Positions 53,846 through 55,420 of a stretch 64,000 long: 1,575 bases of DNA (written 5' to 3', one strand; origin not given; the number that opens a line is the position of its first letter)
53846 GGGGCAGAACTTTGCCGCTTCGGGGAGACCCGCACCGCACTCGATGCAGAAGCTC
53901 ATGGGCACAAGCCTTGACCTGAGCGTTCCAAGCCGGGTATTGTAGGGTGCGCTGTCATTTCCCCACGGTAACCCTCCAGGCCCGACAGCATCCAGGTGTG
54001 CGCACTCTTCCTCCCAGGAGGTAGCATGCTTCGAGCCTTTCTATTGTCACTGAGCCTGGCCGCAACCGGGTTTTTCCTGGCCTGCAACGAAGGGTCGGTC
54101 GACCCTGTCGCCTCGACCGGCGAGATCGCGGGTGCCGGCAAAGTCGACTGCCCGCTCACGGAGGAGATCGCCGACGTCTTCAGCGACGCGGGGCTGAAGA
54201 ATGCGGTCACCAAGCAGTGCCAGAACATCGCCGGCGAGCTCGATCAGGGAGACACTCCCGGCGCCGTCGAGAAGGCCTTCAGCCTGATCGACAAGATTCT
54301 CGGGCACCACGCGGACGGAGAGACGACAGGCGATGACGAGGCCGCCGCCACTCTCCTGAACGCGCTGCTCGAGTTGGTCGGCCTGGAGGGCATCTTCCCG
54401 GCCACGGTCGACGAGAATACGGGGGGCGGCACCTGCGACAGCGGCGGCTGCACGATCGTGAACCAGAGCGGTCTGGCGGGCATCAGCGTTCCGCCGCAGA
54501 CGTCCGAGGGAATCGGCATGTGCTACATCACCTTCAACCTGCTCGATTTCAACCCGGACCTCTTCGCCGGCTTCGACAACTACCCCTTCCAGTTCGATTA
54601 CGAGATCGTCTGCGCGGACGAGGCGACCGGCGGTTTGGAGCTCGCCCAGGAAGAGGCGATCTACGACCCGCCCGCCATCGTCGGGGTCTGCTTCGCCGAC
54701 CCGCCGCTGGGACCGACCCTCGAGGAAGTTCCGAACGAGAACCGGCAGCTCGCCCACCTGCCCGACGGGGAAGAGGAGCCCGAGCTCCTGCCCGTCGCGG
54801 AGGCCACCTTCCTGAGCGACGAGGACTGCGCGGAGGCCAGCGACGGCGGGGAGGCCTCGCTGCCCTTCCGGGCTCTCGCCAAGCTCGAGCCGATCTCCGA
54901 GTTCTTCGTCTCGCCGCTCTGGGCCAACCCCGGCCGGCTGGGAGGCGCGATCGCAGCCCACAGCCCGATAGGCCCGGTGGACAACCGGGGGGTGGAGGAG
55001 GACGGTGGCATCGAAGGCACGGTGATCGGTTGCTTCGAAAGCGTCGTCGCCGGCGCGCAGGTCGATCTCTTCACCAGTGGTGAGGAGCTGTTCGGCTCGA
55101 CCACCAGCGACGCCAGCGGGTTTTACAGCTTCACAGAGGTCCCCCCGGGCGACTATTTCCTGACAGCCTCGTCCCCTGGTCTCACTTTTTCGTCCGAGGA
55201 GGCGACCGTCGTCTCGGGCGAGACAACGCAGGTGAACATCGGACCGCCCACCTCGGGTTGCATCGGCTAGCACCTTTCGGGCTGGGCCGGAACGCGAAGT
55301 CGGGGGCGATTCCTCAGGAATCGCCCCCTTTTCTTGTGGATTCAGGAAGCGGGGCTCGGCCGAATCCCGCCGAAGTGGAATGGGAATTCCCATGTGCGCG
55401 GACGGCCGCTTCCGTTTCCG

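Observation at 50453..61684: Divergent pair of zinc-ribbon + nucleotidyl-cyclase + STAND ATPase + TPR giants flanking paralogous lipoproteins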

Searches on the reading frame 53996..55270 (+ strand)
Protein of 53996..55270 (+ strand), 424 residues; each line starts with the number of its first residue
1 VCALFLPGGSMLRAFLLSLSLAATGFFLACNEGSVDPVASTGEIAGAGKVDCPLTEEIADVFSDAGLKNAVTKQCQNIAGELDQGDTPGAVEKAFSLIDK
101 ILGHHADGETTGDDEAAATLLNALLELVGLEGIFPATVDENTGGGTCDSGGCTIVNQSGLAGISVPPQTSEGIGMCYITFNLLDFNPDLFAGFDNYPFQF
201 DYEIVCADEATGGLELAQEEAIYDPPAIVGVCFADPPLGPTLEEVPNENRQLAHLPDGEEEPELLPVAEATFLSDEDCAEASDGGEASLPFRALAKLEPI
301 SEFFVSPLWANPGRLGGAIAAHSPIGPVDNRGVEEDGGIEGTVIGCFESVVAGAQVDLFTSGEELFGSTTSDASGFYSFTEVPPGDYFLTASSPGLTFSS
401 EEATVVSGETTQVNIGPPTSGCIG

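Call 7: search_protein_families(library=pfam, proteins=[window:53996-55270:+], max_evalue=0.01)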
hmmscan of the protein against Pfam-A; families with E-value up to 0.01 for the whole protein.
window:53996-55270:+ (424 aa): 6 families
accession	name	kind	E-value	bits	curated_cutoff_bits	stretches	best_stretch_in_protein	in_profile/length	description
PF13620.12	CarboxypepD_reg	-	9.4e-14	52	32.3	1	339-415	2-79/82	Carboxypeptidase regulatory-like domain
PF17210.9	SdrD_B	-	4.1e-07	30.6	29.7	1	348-403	21-77/112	SdrD B-like domain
PF13715.12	CarbopepD_reg_2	-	0.0005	20.5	32.2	1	367-415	26-74/88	CarboxypepD_reg-like domain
PF14686.12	fn3_3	-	0.0014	18.8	24.4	1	369-412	29-74/75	Polysaccharide lyase family 4, domain II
PF17802.7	SpaA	-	0.0033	18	23.1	1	350-390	15-57/91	Prealbumin-like fold domain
PF22904.2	NOMO1-like_2nd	-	0.0061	17.1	27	0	352-405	20-74/90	BOS complex subunit NOMO1-like, second beta sandwich domain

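Call 23: search_protein_families(library=padloc, proteins=[window:53996-55270:+], max_evalue=0.01)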
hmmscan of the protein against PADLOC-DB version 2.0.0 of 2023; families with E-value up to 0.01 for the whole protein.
window:53996-55270:+ (424 aa): 0 families

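Call 30: search_protein_representatives(alignment_id=A1)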
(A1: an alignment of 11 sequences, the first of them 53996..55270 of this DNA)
Query: 11 sequences, 441 profile positions. Proteins with E-value up to 0.001 (for the whole library): 372; up to 1e-10: 146; up to 1e-30: 20. The best 150 are listed.
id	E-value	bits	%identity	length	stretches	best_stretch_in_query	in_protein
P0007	5.2e-208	707.9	-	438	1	1-441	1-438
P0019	2.3e-181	620.1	-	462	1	1-437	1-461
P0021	4.7e-136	470.8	-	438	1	1-441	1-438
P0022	1.3e-109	383.6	-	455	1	1-436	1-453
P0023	2.8e-73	263.9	-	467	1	1-436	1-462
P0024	8.2e-70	252.4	-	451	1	1-437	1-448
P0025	1.6e-67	244.9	-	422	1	1-339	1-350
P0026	9.6e-50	186.3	-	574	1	2-327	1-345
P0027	1.5e-47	179.0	-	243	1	213-436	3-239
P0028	2.7e-47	178.2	-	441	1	9-436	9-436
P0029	3.3e-44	168.1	-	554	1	2-335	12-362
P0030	6.0e-42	160.6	-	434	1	1-436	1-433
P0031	5.2e-41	157.5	-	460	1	3-341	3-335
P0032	1.2e-40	156.4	-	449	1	6-441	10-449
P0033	2.6e-40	155.2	-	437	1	7-431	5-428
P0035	1.2e-37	146.4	-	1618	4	55-321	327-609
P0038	9.2e-31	123.7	-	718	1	39-320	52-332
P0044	6.8e-28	114.3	-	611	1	1-406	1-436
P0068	2.1e-21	92.9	-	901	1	11-320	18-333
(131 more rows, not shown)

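Call 31: find_encoding_contigs(protein=P0026, flank=8000, max_places=3)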
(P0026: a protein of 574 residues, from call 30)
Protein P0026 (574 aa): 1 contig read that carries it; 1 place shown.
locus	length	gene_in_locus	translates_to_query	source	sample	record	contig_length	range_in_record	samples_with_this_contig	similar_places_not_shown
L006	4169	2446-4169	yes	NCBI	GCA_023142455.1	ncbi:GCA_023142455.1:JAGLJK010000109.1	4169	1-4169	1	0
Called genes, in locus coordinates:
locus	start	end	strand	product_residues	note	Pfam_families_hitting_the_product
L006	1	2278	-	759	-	PF13240:Zn_Ribbon_1, PF00211:Guanylate_cyc, PF13191:AAA_16, PF13401:AAA_22 (faint), PF13424:TPR_12 (faint)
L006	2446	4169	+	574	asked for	?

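Call 32: find_encoding_contigs(protein=P0023, flank=8000, max_places=3)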
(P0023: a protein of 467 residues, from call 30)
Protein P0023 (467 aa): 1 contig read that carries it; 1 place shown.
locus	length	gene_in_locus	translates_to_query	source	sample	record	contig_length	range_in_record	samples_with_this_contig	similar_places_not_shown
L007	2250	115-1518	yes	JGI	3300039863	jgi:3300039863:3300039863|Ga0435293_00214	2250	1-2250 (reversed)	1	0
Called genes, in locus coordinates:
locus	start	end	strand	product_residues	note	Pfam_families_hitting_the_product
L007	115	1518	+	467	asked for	-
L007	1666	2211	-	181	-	-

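Call 35: find_related_loci(query=A1, collection=genome_contigs, flank=10000)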
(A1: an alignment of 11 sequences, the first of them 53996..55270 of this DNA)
Query A1 (424 aa) in genome_contigs; peptide patterns used: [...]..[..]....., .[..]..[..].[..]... (x = any residue, [..] = any of these).
38 stretches matched a pattern; 1 encode a relative of the query (tblastn E <= 1e-3); 1 distinct loci.
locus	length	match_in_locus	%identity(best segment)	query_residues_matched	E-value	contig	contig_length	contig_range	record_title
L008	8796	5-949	34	8-329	4e-32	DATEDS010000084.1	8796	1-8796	MAG TPA_asm: Gemmatimonadota bacterium isolate SMAG_U8713 k141_403932, whole genome shotgun sequence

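Call 38: find_encoding_contigs(protein=P0035, flank=8000, max_places=3)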
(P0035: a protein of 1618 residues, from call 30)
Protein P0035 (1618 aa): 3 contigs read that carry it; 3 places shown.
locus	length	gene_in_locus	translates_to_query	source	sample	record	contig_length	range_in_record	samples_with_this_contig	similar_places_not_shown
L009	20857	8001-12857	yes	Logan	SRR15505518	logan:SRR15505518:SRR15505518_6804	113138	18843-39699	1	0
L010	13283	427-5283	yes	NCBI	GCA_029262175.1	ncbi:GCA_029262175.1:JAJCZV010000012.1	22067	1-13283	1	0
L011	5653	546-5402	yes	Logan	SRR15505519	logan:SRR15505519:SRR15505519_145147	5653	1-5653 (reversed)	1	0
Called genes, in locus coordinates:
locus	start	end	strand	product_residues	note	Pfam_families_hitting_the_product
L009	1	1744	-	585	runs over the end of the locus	PF22039:HUTI_composite_bact (weak), PF07969:Amidohydro_3, PF01979:Amidohydro_1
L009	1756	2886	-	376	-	PF07690:MFS_1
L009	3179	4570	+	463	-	PF01979:Amidohydro_1, PF07969:Amidohydro_3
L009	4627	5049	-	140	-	PF07963:N_methyl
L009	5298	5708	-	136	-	PF07963:N_methyl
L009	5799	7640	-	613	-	-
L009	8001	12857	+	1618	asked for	PF14312:FG-GAP_2 (faint)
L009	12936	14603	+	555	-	PF05231:MASE1, PF00512:HisKA (weak), PF02518:HATPase_c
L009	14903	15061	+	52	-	-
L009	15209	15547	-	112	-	PF01713:Smr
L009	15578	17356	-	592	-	PF00578:AhpC-TSA, PF08534:Redoxin (weak)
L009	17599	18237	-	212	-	-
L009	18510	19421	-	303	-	PF13641:Glyco_tranf_2_3, PF00535:Glycos_transf_2, PF10111:Glyco_tranf_2_2 (weak)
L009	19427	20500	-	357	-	PF01408:GFO_IDH_MocA, PF02894:GFO_IDH_MocA_C, PF22725:GFO_IDH_MocA_C3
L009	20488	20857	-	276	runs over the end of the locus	PF00685:Sulfotransfer_1, PF13469:Sulfotransfer_3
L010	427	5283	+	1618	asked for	PF14312:FG-GAP_2 (faint)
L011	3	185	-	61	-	?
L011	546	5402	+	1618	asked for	PF14312:FG-GAP_2 (faint)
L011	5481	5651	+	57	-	?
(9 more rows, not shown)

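Call 39: find_encoding_contigs(protein=P0038, flank=8000, max_places=3)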
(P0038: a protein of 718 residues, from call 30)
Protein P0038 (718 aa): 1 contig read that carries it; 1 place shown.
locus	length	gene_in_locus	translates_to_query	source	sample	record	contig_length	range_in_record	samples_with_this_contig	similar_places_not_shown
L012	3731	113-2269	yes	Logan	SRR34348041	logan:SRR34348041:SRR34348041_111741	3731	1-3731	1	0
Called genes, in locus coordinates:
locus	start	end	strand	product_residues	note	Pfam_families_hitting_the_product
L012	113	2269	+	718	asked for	PF25384:Alsin_RLD (faint), PF25390:WD40_RLD, PF13540:RCC1_2, PF00415:RCC1, PF13540:RCC1_2, PF25390:WD40_RLD, PF13540:RCC1_2 (weak), PF00415:RCC1 (weak)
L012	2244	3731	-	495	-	?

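Call 40: find_encoding_contigs(protein=P0068, flank=8000, max_places=3)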
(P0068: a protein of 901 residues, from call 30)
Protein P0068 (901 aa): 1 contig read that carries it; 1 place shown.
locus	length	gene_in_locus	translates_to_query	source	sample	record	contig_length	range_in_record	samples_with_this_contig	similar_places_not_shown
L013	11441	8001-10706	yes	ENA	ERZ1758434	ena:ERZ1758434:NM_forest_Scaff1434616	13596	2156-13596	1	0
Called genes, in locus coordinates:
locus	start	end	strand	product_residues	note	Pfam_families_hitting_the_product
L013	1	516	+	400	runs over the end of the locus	PF06181:Urate_ox_N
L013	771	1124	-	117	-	PF00576:Transthyretin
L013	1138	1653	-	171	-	PF09349:OHCU_decarbox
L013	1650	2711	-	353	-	PF03561:Allantoicase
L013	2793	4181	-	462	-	PF01979:Amidohydro_1, PF12890:DHOase (weak), PF07969:Amidohydro_3 (weak)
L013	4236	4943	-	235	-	PF00941:FAD_binding_5, PF03450:CO_deh_flav_C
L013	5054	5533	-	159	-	PF00111:Fer2 (weak), PF13085:Fer2_3 (weak), PF01799:Fer2_2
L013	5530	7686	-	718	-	PF01315:Ald_Xan_dh_C, PF02738:MoCoBD_1, PF20256:MoCoBD_2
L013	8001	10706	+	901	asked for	PF13540:RCC1_2 (weak), PF25390:WD40_RLD, PF00415:RCC1, PF13540:RCC1_2, PF13540:RCC1_2, PF25390:WD40_RLD, PF00415:RCC1, PF13540:RCC1_2, +4 more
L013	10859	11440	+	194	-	?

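Call 60: predict_structure(alignment_id=A2)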
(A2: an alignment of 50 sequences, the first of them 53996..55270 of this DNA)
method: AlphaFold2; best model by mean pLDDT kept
length: 424 residues; sequences in the alignment: 50
mean_pLDDT: 77.3   pTM: 0.65
mean pLDDT of the five models: 77.3, 77.3, 76.6, 75.5, 73.0
residues with pLDDT >= 90: 195; 70-90: 62; 50-70: 122; < 50: 45
segments of 3 or more residues with pLDDT < 50: 5-9, 286-288, 299-310, 335-343, 408-411, 417-424
pLDDT, mean of each block of 10 residues (from residue 1): 48 69 63 54 69 97 97 97 95 95 94 95 96 93 94 95 91 88 94 93 90 62 85 81 79 93 94 92 59 52 46 82 92 52 52 70 61 61 68 67 55 48 42
secondary structure, 60 per line:
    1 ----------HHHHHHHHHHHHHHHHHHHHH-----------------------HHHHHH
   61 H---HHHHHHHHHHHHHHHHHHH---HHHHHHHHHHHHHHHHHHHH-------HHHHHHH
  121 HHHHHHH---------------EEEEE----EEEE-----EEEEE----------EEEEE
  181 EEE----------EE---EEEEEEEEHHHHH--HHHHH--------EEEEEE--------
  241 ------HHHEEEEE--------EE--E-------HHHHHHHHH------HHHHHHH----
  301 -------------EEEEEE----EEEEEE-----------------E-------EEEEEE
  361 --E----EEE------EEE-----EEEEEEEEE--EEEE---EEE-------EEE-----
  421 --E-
elements in order: H11-31 H55-61 H65-83 H87-106 H114-127 E143-147 E152-155 E161-165 E176-183 E199-206 H207-211 H214-218 E227-232 E250-254 H275-283 H290-296 E314-319 E324-329 E355-360 E368-370 E377-379 E385-393 E396-399 E403-405 E413-415

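Call 76: fold_search(model_id=the predicted structure, library=pdb)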
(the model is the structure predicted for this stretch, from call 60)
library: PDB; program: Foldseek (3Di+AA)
matches with E <= 10: 383; with E <= 0.001: 0
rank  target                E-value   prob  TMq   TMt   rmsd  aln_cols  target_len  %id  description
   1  3kbt_C                1.7e-02  0.98  0.22  0.54  10.6       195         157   12  Crystal structure of the ankyrin binding domain of human erythroid beta spectrin (repeats 13-15) in complex with the s (released 2010-02-02)
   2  2awa_A                3.6e-02  0.06  0.09  0.10  21.6       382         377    8  Crystal structure of DNA polymerase III, beta chain (EC 2.7.7.7) (np_344555.1) from STREPTOCOCCUS PNEUMONIAE TIGR4 at  (released 2005-09-20)
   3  3g5b                  4.1e-02  0.94  0.24  0.26  20.0       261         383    8  The structure of UNC5b cytoplasmic domain (released 2009-04-07)
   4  2awa_B                5.1e-02  0.06  0.09  0.10  21.3       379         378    8  Crystal structure of DNA polymerase III, beta chain (EC 2.7.7.7) (np_344555.1) from STREPTOCOCCUS PNEUMONIAE TIGR4 at  (released 2005-09-20)
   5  3f59_B                7.6e-02  0.93  0.21  0.55  10.1       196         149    8  Crystal structure of ZU5-ANK, the spectrin binding region of human erythroid ankyrin (released 2009-02-24)
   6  8dt6_A                2.2e-01  0.02  0.08  0.09  20.7       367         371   10  Crystal Structure of DNA Polymerase III beta subunit from Elizabethkingia anophelis (released 2022-08-10)
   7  8ew6_W                2.4e-01  0.60  0.10  0.33   7.0        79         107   13  Anti-human CD8 VHH complex with CD8 alpha (released 2022-11-23)
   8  1vpk                  2.4e-01  0.03  0.09  0.10  19.2       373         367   10  Crystal structure of DNA polymerase III, beta subunit (TM0262) from Thermotoga maritima at 2.00 A resolution (released 2004-11-23)
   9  8dt6_C                2.5e-01  0.02  0.08  0.09  21.0       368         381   10  Crystal Structure of DNA Polymerase III beta subunit from Elizabethkingia anophelis (released 2022-08-10)
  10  7rpy_A                3.0e-01  0.75  0.13  0.21   4.2        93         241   15  X25-2 domain of Sca5 from Ruminococcus bromii (released 2022-04-13)
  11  2kxs_MODEL_1_A        3.5e-01  0.80  0.21  0.55   5.7       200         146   11  ZO1 ZU5 domain in complex with GRINL1A peptide (released 2011-03-30)
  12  6ams_A                3.5e-01  0.02  0.08  0.10  20.6       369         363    8  Crystal structure of the DNA polymerase III subunit beta from Pseudomonas aeruginosa (released 2017-11-01)
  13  10ps                  3.9e-01  0.06  0.13  0.11  19.9       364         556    9  Crystal structure of SdrD A2-A3-B1-B2 domains from Staphylococcus aureus JH1 (released 2026-02-11)
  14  9cfg_H                4.4e-01  0.28  0.09  0.25   7.8        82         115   12  Cryo-EM Refinement of Antibody 19-77 R71V in complex with SARS-CoV-2 HK.3 RBD (released 2025-07-02)
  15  2kxr_MODEL_1_A        4.9e-01  0.28  0.11  0.36   9.7       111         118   17  ZO1 ZU5 domain MC/AA mutation (released 2011-03-30)
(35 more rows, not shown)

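Call 85: search_protein_families(library=ncbifam, proteins=[window:54026-55270:+], max_evalue=0.001)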
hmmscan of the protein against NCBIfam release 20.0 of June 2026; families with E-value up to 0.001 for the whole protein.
window:54026-55270:+ (414 aa): 1 family
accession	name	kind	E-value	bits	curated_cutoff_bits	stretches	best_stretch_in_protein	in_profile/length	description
NF052345.1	S_layer_anammox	exception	4.7e-08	30.9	1400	1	326-405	1312-1389/1596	Kustd1514 family S-layer glycoprotein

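Call 94: find_encoding_contigs(protein=P0044, flank=8000, max_places=4)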
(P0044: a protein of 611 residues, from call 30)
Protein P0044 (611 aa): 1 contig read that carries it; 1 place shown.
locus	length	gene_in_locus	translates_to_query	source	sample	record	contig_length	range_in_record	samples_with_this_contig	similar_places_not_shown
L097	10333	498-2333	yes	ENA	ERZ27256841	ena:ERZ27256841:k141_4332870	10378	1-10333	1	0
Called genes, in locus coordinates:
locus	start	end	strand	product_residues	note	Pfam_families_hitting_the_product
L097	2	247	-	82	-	?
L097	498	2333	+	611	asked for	PF09136:Glucodextran_B (weak)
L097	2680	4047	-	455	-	PF13424:TPR_12 (faint), PF23914:TPR_CcmH_CycH (faint), PF13432:TPR_16, PF14559:TPR_19 (weak), PF00515:TPR_1 (weak), PF07719:TPR_2 (weak), PF13428:TPR_14 (weak), PF13414:TPR_11, +6 more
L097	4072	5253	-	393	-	PF01969:Ni_insertion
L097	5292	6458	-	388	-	PF00291:PALP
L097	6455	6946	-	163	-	PF02542:YgbB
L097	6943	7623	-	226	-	PF01128:IspD, PF12804:NTP_transf_3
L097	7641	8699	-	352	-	-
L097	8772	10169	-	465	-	PF18073:Zn_ribbon_LapB, PF13481:AAA_25, PF03796:DnaB_C (faint), PF06745:ATPase, PF23442:DUF7125 (faint)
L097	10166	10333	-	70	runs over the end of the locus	?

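Call 98: search_solved_structures(query=A2, max_evalue=10, show_alignments=2)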
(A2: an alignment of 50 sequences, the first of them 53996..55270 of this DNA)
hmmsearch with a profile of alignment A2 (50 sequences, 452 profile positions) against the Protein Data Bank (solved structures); distinct sequences matched with E-value up to 10: 3.
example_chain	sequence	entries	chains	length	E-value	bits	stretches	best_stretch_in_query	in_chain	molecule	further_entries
7mbz_E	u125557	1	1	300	0.015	17.6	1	7-49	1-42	Lipoprotein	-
8adg_D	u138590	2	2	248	0.051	15.9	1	7-59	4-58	Outer membrane protein assembly factor BamD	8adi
5d0o_D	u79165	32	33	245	0.1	14.9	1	7-59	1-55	Outer membrane protein assembly factor BamD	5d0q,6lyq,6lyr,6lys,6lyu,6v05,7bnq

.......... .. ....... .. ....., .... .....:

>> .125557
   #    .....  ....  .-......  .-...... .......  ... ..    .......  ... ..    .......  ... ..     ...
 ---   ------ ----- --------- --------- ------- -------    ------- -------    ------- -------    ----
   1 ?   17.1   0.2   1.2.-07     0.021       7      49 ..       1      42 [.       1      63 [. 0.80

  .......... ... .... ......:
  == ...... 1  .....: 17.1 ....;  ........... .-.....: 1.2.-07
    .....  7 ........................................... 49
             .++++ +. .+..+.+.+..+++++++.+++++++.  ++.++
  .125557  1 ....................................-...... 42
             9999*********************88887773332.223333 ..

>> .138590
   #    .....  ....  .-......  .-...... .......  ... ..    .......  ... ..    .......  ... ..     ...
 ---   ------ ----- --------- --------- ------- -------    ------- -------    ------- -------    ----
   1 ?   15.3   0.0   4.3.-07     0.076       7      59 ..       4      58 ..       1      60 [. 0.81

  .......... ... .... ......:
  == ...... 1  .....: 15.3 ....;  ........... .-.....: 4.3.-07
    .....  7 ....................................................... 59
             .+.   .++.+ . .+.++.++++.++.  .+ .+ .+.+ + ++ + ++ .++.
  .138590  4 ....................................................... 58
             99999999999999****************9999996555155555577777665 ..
